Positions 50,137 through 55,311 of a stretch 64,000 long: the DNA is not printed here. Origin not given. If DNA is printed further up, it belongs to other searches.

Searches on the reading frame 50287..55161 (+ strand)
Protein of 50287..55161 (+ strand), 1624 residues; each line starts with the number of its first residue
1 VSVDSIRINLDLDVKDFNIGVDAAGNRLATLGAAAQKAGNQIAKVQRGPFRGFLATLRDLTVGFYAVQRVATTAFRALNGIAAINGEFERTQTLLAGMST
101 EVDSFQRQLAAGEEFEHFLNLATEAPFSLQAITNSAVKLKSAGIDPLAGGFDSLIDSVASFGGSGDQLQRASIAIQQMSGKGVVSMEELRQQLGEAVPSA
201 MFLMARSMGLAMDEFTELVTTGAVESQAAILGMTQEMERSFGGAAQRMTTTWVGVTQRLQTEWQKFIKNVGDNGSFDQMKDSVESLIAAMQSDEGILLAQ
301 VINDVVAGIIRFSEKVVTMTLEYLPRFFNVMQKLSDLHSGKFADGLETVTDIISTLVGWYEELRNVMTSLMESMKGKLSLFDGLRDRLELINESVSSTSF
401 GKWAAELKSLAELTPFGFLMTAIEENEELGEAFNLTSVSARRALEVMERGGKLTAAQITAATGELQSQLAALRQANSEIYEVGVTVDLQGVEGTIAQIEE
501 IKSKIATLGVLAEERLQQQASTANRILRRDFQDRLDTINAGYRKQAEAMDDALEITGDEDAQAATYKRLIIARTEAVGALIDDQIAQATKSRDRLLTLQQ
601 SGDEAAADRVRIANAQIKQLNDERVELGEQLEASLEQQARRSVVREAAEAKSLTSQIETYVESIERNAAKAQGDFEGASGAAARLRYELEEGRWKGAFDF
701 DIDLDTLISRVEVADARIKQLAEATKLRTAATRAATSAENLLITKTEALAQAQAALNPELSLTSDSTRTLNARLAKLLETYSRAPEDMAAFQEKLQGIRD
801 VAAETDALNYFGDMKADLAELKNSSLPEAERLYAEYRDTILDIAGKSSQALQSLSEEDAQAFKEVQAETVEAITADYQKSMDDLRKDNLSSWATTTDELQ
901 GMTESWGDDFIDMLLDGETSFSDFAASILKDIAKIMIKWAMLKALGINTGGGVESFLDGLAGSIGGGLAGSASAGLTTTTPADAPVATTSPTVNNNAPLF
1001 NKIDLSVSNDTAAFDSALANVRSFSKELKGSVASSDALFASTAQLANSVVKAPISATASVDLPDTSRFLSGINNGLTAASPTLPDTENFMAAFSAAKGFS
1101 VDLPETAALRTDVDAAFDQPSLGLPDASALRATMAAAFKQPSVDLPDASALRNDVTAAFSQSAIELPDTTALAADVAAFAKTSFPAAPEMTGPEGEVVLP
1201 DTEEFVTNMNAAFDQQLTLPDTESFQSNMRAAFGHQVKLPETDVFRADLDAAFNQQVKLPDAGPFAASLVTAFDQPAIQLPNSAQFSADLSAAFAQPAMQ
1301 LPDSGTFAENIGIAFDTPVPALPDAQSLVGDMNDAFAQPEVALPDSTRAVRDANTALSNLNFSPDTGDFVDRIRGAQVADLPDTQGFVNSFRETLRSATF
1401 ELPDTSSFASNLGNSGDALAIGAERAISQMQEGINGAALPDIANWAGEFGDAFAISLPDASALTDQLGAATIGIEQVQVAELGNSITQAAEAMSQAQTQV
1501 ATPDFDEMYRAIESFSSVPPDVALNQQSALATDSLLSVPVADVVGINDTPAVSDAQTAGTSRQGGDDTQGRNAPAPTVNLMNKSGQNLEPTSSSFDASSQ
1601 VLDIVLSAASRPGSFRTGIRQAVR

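Call 8: search_protein_families(library=pfam, proteins=[window:50287-55161:+], max_evalue=0.001)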
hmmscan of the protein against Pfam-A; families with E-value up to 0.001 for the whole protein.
window:50287-55161:+ (1624 aa): 2 families
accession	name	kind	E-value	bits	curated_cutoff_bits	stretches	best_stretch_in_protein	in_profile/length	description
PF20155.4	TMP_3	-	1.1e-21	77.9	41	1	111-271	27-191/192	Tape measure protein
PF09718.15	Tape_meas_lam_C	-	1.1e-07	32.2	23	1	895-945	25-75/76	Lambda phage tail tape-measure protein (Tape_meas_lam_C)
